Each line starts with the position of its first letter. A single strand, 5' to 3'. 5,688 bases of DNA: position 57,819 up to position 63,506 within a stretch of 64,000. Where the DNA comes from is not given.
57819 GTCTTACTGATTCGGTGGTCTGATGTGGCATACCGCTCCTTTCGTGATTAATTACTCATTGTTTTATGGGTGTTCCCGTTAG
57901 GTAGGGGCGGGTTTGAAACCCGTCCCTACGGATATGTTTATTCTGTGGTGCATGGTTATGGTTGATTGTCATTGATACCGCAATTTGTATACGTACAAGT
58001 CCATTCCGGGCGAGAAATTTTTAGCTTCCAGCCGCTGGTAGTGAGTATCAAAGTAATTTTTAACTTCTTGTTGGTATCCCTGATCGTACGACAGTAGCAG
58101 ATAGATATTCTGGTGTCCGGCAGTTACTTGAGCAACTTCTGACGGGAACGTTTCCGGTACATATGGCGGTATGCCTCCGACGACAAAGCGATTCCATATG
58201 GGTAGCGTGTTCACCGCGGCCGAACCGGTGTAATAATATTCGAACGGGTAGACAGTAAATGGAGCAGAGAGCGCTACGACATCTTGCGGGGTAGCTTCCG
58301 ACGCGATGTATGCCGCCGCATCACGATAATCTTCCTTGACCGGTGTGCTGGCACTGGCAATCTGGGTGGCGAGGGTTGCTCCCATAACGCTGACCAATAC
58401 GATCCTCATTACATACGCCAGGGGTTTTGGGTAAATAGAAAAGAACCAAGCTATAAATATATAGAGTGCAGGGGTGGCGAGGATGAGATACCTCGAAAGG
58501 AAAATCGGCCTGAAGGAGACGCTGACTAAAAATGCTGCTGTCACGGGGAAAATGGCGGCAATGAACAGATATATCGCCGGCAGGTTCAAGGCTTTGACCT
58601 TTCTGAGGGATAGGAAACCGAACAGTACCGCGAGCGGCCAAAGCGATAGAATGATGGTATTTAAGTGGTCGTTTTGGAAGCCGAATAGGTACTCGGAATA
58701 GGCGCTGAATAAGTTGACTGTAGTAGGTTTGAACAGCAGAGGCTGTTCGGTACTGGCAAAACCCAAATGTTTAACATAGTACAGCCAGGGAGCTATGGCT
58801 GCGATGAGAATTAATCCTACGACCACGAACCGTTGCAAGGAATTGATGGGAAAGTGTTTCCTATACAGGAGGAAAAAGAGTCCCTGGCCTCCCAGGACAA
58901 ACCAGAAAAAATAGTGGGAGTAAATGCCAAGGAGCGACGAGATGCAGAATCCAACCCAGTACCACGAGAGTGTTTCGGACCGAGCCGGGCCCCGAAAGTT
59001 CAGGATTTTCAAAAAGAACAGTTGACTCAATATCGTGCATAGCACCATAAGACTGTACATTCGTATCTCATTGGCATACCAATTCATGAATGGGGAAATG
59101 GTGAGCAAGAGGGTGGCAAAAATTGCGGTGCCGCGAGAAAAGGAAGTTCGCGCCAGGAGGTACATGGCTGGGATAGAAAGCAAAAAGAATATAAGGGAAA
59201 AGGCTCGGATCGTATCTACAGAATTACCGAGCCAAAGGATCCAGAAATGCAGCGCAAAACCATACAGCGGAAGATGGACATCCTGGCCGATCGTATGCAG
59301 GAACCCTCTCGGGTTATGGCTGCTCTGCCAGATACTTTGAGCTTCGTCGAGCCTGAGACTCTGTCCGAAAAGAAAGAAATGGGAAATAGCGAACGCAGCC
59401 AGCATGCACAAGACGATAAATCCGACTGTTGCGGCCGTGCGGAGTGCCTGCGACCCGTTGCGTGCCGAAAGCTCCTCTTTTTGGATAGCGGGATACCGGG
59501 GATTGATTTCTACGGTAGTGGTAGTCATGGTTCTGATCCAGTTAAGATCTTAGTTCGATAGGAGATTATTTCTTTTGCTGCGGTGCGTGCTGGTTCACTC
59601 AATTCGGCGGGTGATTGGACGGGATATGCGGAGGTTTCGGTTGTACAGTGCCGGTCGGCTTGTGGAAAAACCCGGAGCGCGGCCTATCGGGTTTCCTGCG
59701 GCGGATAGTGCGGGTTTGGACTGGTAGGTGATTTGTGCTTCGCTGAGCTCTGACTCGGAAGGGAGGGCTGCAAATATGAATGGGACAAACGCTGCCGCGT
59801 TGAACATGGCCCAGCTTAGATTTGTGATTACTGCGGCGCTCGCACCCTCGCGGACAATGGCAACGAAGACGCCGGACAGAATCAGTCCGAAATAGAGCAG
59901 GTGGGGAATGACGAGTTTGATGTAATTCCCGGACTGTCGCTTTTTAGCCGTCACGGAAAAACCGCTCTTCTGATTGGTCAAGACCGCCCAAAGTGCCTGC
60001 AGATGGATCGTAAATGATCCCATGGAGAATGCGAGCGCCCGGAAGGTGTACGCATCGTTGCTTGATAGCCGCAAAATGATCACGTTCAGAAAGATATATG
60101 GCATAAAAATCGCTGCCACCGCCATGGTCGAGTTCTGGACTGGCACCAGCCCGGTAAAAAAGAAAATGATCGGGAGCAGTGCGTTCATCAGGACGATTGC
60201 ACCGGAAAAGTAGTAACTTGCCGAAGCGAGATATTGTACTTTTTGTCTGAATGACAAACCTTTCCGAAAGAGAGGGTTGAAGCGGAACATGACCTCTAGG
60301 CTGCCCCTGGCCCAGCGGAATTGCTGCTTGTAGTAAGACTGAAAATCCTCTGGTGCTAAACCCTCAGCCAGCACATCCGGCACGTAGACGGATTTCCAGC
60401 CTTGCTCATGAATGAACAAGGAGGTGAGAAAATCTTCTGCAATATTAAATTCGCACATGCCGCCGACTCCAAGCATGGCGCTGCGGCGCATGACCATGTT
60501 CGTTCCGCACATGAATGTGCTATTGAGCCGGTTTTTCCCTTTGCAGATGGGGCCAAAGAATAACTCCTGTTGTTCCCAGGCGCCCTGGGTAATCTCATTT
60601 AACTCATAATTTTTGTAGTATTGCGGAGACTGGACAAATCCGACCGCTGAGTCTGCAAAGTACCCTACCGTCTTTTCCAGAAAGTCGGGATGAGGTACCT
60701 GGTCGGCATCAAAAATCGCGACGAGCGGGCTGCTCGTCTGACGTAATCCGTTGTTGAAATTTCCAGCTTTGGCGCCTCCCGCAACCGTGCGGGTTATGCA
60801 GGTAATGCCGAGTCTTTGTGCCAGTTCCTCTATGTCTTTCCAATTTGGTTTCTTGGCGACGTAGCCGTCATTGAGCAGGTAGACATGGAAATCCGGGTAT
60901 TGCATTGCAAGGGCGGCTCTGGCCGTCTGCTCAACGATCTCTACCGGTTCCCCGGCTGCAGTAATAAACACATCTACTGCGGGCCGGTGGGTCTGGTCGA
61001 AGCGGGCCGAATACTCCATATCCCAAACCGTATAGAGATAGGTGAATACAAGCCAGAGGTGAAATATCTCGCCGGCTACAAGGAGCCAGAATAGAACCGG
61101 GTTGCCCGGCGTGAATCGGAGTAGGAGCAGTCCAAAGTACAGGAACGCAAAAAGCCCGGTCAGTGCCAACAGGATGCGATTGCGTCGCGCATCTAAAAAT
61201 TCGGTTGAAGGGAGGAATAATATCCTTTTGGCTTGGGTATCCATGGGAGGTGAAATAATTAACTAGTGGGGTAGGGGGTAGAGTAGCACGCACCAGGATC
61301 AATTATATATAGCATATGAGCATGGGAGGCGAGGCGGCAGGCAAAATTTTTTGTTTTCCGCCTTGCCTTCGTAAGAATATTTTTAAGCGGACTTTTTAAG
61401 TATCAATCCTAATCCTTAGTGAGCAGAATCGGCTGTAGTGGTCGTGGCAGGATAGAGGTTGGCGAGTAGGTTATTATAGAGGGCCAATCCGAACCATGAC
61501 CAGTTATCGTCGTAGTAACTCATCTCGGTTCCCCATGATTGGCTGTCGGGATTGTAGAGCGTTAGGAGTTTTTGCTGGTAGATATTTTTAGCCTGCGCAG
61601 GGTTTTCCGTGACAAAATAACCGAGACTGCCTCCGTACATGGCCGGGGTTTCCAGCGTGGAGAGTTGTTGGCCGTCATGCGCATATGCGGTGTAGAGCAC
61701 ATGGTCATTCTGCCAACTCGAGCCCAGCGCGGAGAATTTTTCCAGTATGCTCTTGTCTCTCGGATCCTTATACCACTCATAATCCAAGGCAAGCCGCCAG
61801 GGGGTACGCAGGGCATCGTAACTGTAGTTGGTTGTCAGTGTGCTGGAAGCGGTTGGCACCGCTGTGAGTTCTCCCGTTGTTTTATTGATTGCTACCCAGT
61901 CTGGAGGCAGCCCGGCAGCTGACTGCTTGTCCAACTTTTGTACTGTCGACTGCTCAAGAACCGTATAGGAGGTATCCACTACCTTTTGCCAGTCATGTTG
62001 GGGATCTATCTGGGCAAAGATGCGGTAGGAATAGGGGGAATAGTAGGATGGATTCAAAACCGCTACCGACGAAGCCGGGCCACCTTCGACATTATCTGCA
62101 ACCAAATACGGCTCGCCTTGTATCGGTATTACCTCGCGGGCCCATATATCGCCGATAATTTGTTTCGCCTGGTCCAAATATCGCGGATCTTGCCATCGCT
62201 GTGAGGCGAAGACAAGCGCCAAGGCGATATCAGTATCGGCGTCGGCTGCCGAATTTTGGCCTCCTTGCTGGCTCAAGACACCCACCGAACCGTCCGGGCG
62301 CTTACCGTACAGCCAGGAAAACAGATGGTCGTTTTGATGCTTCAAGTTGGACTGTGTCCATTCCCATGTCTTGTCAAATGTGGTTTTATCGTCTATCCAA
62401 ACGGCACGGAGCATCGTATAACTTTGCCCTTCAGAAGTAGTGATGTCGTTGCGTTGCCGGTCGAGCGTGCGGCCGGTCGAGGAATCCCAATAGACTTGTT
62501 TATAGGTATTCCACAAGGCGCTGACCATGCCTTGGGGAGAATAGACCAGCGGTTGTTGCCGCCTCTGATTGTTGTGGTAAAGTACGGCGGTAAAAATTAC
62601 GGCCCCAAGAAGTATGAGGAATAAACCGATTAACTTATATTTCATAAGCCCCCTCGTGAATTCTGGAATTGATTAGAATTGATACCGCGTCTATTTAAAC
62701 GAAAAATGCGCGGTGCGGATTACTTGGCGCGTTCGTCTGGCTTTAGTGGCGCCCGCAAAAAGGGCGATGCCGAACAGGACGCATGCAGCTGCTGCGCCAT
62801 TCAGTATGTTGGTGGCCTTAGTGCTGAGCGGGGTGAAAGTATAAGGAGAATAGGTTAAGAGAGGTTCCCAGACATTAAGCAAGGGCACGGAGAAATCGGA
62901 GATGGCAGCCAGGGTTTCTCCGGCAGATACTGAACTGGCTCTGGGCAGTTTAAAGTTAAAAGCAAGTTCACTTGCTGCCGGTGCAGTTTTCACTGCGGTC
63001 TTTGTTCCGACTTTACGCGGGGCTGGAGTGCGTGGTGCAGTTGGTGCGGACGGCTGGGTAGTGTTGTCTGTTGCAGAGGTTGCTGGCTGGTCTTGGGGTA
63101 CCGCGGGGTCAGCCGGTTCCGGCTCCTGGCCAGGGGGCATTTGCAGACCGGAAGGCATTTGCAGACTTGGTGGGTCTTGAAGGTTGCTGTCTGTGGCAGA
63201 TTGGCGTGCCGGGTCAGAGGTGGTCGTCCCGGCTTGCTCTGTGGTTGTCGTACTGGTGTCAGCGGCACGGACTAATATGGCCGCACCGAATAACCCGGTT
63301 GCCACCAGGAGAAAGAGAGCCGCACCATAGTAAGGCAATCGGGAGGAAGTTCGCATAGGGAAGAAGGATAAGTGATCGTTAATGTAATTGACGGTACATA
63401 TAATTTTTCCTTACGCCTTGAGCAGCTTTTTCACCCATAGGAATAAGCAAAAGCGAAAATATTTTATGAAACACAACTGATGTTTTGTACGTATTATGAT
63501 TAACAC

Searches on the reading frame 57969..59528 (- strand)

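Call 58: search_protein_families(library=pfam, proteins=[window:57969-59528:-], max_evalue=0.001)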
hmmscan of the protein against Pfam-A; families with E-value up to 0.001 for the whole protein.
window:57969-59528:- (519 aa): 1 family
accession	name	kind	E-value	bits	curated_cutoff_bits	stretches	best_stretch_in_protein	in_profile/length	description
PF13231.12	PMT_2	-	1.4e-08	35.5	26.1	1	87-251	4-160/160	Dolichyl-phosphate-mannose-protein mannosyltransferase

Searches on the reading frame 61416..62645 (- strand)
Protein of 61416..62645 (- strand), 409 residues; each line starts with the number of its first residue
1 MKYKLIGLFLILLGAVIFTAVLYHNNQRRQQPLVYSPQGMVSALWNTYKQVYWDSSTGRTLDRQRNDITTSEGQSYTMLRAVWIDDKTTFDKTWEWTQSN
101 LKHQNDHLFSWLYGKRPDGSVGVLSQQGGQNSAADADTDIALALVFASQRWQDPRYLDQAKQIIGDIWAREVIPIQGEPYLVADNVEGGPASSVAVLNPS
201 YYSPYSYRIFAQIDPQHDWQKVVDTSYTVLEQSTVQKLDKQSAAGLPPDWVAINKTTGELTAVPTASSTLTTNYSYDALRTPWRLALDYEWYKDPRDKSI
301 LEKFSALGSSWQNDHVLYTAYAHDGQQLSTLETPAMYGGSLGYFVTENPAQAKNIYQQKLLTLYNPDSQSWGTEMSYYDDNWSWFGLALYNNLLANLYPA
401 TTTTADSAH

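Call 11: find_encoding_contigs(protein=window:61416-62645:-, flank=10000, max_places=10)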
Protein window:61416-62645:- (409 aa): 1 contig read that carries it; 1 place shown.
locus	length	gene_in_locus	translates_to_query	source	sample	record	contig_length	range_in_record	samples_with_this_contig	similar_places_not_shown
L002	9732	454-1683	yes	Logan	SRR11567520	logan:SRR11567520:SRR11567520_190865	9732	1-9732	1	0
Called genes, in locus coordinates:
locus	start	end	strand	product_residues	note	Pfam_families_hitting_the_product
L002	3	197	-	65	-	?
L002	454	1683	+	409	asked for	PF01270:Glyco_hydro_8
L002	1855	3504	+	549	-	PF13506:Glyco_transf_21, PF00535:Glycos_transf_2, PF13641:Glyco_tranf_2_3, PF13632:Glyco_trans_2_3, PF03552:Cellulose_synt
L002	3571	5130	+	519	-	PF13231:PMT_2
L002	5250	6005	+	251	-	PF00535:Glycos_transf_2, PF10111:Glyco_tranf_2_2 (weak), PF13641:Glyco_tranf_2_3 (weak)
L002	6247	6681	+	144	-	-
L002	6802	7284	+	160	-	-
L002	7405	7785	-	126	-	PF00072:Response_reg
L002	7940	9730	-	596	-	?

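Call 16: list_cluster_members(proteins=[P0001, window:61416-62645:-, window:59595-61244:-])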
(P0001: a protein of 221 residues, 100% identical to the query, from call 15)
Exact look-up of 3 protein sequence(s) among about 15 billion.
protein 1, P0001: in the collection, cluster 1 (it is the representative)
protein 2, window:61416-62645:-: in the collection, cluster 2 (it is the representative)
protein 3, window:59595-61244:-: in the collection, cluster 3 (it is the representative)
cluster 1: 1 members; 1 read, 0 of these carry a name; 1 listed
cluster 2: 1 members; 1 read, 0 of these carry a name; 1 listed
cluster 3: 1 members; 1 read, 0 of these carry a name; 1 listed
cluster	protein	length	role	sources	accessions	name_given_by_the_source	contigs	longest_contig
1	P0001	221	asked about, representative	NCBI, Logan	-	-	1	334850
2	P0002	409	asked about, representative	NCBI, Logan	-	-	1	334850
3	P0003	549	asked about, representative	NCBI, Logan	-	-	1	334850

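Call 17: find_homologous_proteins(query=window:61416-62645:-, max_evalue=1e-10)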
Query window:61416-62645:- (409 aa): 1422 proteins with E <= 1e-10 among 8000 candidates; the best 120 are listed.
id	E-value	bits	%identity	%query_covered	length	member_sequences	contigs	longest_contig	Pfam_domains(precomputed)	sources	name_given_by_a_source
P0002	1.0e-277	939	100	100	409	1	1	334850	PF01270.24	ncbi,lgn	-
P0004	1.6e-164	566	59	98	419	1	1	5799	PF01270.24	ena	-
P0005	3.5e-164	565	72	81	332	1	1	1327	PF01270.24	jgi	jgi:endoglucanase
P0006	8.9e-160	550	58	97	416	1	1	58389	PF01270.24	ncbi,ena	-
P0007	2.8e-157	542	57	97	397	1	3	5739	PF01270.24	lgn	-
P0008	8.1e-157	540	58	96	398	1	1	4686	PF01270.24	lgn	-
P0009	1.9e-156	539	58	96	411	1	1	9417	PF01270.24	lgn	-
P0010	2.4e-156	539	58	98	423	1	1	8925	PF01270.24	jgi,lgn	-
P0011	5.3e-155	534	56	99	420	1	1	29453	PF01270.24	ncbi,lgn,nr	ncbi:MAG: glycosyl hydrolase family 8 [Patescibacteria group bacterium]|nr:glycosyl hydrolase family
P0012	1.1e-154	533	57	97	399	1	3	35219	PF01270.24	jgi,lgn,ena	-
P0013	5.4e-154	531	57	97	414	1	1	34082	PF01270.24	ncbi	-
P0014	7.8e-154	531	57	97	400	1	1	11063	PF01270.24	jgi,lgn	jgi:endo-1,4-beta-D-glucanase Y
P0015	1.2e-152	527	56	97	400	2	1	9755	PF01270.24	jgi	jgi:endoglucanase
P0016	3.9e-152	525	57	97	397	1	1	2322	PF01270.24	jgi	jgi:endo-1,4-beta-D-glucanase Y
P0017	8.4e-152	524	58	97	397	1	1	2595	PF01270.24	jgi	jgi:endoglucanase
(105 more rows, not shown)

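Call 18: find_encoding_contigs(protein=P0006, flank=10000, max_places=3)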
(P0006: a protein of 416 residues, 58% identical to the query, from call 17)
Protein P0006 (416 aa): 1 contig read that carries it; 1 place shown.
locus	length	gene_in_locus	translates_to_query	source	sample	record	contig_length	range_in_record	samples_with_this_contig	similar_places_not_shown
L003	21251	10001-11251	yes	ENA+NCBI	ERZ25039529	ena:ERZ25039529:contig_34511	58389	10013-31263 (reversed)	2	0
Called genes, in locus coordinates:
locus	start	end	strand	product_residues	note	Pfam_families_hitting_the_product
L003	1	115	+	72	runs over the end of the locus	-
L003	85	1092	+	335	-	PF00665:rve (weak)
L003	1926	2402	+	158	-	PF01435:Peptidase_M48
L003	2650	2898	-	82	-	-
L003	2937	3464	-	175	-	PF21982:RecX_HTH1, PF02631:RecX_HTH2 (faint)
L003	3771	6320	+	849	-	PF02861:Clp_N, PF23569:NBD_SMAX1, PF00004:AAA, PF17871:AAA_lid_9, PF00004:AAA, PF07724:AAA_2, PF07728:AAA_5, PF10431:ClpB_D2-small, +5 more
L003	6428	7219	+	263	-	PF18912:DZR_2, PF00156:Pribosyltran (weak)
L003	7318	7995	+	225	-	PF20803:PaaX_M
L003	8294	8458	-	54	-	-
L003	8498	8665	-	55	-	-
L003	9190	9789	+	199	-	-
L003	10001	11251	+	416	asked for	PF01270:Glyco_hydro_8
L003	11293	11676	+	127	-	-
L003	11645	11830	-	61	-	-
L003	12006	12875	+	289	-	PF13506:Glyco_transf_21, PF13632:Glyco_trans_2_3, PF13641:Glyco_tranf_2_3 (weak), PF03552:Cellulose_synt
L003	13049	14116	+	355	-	PF13231:PMT_2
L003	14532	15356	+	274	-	PF13641:Glyco_tranf_2_3, PF00535:Glycos_transf_2, PF10111:Glyco_tranf_2_2 (weak)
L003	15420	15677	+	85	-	-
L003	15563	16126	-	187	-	PF01341:Glyco_hydro_6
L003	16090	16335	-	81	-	PF01341:Glyco_hydro_6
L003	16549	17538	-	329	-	-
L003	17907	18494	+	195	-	PF04542:Sigma70_r2, PF08281:Sigma70_r4_2, PF04545:Sigma70_r4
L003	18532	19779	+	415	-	PF18915:DUF5667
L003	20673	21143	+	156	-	-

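Call 19: find_encoding_contigs(protein=P0004, flank=10000, max_places=3)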
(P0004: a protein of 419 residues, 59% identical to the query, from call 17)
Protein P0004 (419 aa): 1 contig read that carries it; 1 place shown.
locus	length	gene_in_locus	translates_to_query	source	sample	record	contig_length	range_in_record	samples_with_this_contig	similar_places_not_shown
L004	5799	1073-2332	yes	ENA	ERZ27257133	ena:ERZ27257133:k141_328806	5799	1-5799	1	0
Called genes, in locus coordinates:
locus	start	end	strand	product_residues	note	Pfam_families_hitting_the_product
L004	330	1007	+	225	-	-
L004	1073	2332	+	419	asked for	PF01270:Glyco_hydro_8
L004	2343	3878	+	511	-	PF00535:Glycos_transf_2, PF13641:Glyco_tranf_2_3, PF13506:Glyco_transf_21, PF13632:Glyco_trans_2_3, PF03552:Cellulose_synt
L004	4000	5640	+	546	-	PF13231:PMT_2 (weak)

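Call 31: find_related_loci(query=window:61416-62645:-, collection=genome_contigs, flank=10000)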
Query window:61416-62645:- (409 aa) in genome_contigs; peptide patterns used: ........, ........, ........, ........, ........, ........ (x = any residue, [..] = any of these).
9 stretches matched a pattern; 6 encode a relative of the query (tblastn E <= 1e-3); 6 distinct loci.
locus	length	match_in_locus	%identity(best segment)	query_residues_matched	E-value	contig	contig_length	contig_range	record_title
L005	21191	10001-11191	58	1-398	2e-164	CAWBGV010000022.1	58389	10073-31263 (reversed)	MAG: Candidatus Doudnabacteria bacterium isolate MFD04780.bin.2.152 genome assembly, contig: contig_34511, whole genome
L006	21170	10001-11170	53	4-397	2e-146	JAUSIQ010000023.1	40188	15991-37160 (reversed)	MAG: bacterium isolate E14_metabat.bin.263 E14_k141_1740603, whole genome shotgun sequence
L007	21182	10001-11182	51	1-397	2e-133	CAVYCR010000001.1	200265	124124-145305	MAG: Candidatus Kaiserbacteria bacterium isolate MFD04540.bin.2.11 genome assembly, contig: contig_12184, whole genome s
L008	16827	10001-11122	51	18-397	2e-135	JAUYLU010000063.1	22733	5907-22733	MAG: bacterium isolate C24_metabat.bin.53 C24_k141_246291, whole genome shotgun sequence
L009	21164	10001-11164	48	6-397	2e-121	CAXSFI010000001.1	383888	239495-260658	MAG: uncultured bacterium isolate private_X16_metawrap_bin.10 genome assembly, contig: private_X16_metawrap_bin.10_1, wh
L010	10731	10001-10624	56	1-210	2e-75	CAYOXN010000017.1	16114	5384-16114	MAG TPA_asm: uncultured Candidatus Saccharibacteria bacterium isolate SRP286056_co1_736 genome assembly, contig: NODE_44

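Call 65: find_encoding_contigs(protein=P0011, flank=4000, max_places=2)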
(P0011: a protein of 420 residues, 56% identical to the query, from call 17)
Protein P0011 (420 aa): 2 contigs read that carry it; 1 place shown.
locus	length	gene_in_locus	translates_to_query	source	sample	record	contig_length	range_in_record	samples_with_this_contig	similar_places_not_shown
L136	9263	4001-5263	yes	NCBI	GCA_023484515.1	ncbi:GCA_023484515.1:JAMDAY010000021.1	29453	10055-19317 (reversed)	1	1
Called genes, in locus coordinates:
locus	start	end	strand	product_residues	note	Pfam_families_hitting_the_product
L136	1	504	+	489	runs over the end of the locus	-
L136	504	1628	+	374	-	PF00391:PEP-utilizers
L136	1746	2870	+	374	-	PF01326:PPDK_N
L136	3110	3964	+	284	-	-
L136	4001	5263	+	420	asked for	PF01270:Glyco_hydro_8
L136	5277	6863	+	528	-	PF13506:Glyco_transf_21, PF00535:Glycos_transf_2, PF13641:Glyco_tranf_2_3, PF13632:Glyco_trans_2_3, PF03552:Cellulose_synt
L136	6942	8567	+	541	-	PF13231:PMT_2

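Call 66: find_encoding_contigs(protein=P0012, flank=4000, max_places=2)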
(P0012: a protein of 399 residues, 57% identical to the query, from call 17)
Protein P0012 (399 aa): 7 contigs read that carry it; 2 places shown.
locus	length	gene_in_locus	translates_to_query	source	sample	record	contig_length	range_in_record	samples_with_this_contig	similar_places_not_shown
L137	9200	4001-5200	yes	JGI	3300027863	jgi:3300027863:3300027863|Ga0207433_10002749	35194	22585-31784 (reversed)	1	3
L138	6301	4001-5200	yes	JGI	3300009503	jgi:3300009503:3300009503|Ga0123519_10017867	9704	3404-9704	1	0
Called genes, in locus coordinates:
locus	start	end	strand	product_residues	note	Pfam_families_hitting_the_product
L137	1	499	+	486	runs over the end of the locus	PF00391:PEP-utilizers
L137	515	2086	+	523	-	PF00391:PEP-utilizers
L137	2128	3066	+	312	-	PF01326:PPDK_N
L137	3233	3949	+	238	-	-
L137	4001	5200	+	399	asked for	PF01270:Glyco_hydro_8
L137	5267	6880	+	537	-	PF13506:Glyco_transf_21, PF00535:Glycos_transf_2, PF13641:Glyco_tranf_2_3, PF13632:Glyco_trans_2_3, PF03552:Cellulose_synt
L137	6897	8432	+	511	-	-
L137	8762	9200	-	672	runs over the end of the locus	PF07691:PA14, PF01341:Glyco_hydro_6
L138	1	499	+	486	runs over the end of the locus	PF00391:PEP-utilizers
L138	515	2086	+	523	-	PF00391:PEP-utilizers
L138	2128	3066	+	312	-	PF01326:PPDK_N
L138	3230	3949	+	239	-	-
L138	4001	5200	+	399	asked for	PF01270:Glyco_hydro_8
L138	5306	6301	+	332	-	?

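Call 67: find_encoding_contigs(protein=P0013, flank=4000, max_places=2)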
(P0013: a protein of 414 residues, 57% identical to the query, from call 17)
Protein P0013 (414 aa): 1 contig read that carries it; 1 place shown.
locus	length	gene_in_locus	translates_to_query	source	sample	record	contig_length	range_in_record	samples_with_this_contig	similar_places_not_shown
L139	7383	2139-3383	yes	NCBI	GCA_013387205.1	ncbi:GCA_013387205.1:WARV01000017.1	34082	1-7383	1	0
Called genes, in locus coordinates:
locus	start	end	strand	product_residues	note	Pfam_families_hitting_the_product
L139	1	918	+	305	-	?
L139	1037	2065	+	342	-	-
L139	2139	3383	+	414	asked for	PF01270:Glyco_hydro_8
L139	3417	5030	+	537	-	PF13506:Glyco_transf_21, PF00535:Glycos_transf_2, PF13641:Glyco_tranf_2_3, PF13632:Glyco_trans_2_3, PF03552:Cellulose_synt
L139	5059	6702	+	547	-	PF13231:PMT_2 (weak)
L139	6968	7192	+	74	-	PF04070:DUF378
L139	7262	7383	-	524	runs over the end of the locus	PF01341:Glyco_hydro_6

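Call 68: find_encoding_contigs(protein=P0009, flank=4000, max_places=2)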
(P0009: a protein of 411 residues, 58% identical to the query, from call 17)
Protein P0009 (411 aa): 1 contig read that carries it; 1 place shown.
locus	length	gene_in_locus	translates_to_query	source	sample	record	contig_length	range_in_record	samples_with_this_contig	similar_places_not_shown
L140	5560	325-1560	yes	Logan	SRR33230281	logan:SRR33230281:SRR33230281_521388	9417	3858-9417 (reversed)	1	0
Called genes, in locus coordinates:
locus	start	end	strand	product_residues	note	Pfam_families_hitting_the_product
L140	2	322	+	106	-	?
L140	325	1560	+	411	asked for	PF01270:Glyco_hydro_8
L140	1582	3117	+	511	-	PF13506:Glyco_transf_21, PF00535:Glycos_transf_2, PF13641:Glyco_tranf_2_3, PF13632:Glyco_trans_2_3, PF03552:Cellulose_synt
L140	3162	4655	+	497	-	-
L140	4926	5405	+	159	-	-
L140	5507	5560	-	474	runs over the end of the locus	PF01341:Glyco_hydro_6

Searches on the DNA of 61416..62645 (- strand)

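Call 24: search_rna_families(sources=[L003, L004], threshold=gathering)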
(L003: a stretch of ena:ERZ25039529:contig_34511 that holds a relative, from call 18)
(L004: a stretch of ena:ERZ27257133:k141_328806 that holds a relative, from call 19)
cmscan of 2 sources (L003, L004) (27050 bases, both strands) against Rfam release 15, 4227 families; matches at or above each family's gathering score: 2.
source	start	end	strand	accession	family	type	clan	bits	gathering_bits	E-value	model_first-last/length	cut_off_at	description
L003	20255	20344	+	RF00005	tRNA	Gene; tRNA;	CL00001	56.7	29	5.9e-10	1-71/71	no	tRNA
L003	8770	8857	+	RF00005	tRNA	Gene; tRNA;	CL00001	42.8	29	4e-06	1-71/71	no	tRNA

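Call 41: search_rna_families(source=L005, start=20050, end=20700, threshold=evalue, max_evalue=1)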
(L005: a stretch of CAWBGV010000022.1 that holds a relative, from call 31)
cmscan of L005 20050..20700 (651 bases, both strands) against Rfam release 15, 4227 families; matches with E-value up to 1: 2.
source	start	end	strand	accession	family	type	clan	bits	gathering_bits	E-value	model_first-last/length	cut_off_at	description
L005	20255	20344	+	RF00005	tRNA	Gene; tRNA;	CL00001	56.7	29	1.4e-11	1-71/71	no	tRNA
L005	20290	20344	-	RF04351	Plastid-psbl-rps4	Cis-reg;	-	47.1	68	6.7e-09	1-53/53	no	Plastid-psbl-rps4 3UTR RNA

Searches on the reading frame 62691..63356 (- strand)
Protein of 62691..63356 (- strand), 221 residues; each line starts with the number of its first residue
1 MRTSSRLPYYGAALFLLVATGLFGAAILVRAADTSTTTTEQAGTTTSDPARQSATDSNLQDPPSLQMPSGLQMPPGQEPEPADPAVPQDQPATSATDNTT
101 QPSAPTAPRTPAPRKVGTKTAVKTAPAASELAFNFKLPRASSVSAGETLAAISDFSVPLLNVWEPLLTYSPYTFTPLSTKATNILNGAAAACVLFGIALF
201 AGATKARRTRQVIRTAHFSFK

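Call 10: find_encoding_contigs(protein=window:62691-63356:-, flank=10000, max_places=10)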
Protein window:62691-63356:- (221 aa): 1 contig read that carries it; 1 place shown.
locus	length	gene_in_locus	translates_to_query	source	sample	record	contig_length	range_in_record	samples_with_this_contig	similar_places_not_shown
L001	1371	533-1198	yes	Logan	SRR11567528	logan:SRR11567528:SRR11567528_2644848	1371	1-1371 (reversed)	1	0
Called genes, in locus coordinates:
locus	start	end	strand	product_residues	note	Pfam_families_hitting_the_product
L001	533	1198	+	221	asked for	-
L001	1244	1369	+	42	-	?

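Call 15: find_homologous_proteins(query=window:62691-63356:-, max_evalue=0.001)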
Query window:62691-63356:- (221 aa): 1 proteins with E <= 0.001 among 1441 candidates.
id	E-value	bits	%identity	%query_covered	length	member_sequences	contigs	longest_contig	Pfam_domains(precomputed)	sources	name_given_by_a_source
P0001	1.2e-133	461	100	100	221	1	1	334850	-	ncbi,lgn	-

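Call 52: search_protein_families(library=pfam, proteins=[window:62691-63356:-], max_evalue=1)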
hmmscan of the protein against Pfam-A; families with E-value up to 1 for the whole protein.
window:62691-63356:- (221 aa): 0 families
